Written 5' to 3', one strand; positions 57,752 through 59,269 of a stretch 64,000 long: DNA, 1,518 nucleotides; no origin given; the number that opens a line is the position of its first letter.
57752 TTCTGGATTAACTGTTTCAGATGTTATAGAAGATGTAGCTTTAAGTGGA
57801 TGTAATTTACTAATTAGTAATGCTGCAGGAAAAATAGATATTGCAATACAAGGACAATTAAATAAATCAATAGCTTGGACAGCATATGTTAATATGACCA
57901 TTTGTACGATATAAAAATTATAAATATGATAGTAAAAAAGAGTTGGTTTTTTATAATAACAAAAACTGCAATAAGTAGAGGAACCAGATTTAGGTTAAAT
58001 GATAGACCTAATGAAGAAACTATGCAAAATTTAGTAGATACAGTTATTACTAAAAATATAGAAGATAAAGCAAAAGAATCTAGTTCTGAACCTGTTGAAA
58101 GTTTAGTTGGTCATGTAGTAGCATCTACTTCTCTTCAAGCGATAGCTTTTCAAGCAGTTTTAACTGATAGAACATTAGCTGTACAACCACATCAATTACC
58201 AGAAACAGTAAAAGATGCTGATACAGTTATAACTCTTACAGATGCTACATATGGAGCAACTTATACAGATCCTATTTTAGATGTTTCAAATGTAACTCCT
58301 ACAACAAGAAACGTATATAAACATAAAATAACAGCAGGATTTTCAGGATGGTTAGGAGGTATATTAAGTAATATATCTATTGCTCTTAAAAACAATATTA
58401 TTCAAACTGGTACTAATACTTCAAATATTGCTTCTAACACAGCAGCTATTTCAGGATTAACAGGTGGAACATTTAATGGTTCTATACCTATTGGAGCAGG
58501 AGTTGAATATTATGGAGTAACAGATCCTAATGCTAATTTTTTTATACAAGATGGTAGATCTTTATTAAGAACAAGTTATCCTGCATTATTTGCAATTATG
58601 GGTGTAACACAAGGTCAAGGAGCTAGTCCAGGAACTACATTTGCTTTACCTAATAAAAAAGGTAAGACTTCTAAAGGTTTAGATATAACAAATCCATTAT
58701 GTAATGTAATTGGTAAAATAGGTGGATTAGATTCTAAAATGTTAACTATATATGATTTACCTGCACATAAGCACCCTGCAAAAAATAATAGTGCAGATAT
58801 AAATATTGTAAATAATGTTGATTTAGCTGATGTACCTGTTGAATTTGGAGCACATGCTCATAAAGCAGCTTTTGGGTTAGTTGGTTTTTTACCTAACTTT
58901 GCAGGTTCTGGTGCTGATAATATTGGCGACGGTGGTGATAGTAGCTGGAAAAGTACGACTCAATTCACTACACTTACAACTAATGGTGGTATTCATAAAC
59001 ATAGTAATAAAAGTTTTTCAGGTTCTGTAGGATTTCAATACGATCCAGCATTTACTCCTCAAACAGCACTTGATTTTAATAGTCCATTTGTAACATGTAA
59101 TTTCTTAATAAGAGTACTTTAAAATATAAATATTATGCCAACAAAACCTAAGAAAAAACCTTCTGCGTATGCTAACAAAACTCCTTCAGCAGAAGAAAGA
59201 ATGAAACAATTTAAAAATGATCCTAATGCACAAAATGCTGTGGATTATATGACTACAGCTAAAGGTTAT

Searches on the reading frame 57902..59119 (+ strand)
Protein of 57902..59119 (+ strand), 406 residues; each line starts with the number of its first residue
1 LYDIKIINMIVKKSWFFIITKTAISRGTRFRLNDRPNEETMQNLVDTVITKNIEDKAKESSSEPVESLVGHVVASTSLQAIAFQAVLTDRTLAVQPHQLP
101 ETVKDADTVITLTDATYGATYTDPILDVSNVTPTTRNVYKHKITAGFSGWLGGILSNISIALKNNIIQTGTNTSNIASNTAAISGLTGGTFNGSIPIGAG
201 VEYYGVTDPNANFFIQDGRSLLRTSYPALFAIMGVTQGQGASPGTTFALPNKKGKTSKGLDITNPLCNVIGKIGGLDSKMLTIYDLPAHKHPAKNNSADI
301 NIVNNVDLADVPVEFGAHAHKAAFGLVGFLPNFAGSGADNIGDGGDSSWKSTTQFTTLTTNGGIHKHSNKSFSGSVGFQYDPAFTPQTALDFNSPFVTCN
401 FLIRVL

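Call 9: search_protein_families(library=phrogs, proteins=[window:57902-59119:+], max_evalue=0.001)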
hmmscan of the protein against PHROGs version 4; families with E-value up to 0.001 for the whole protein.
window:57902-59119:+ (406 aa): 2 families
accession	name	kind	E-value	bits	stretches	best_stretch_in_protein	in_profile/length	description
phrog_9116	-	tail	9.1e-19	68.6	1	179-295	42-157/455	tail protein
phrog_38064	-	tail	0.00054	20.2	0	194-254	258-321/337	tail collar protein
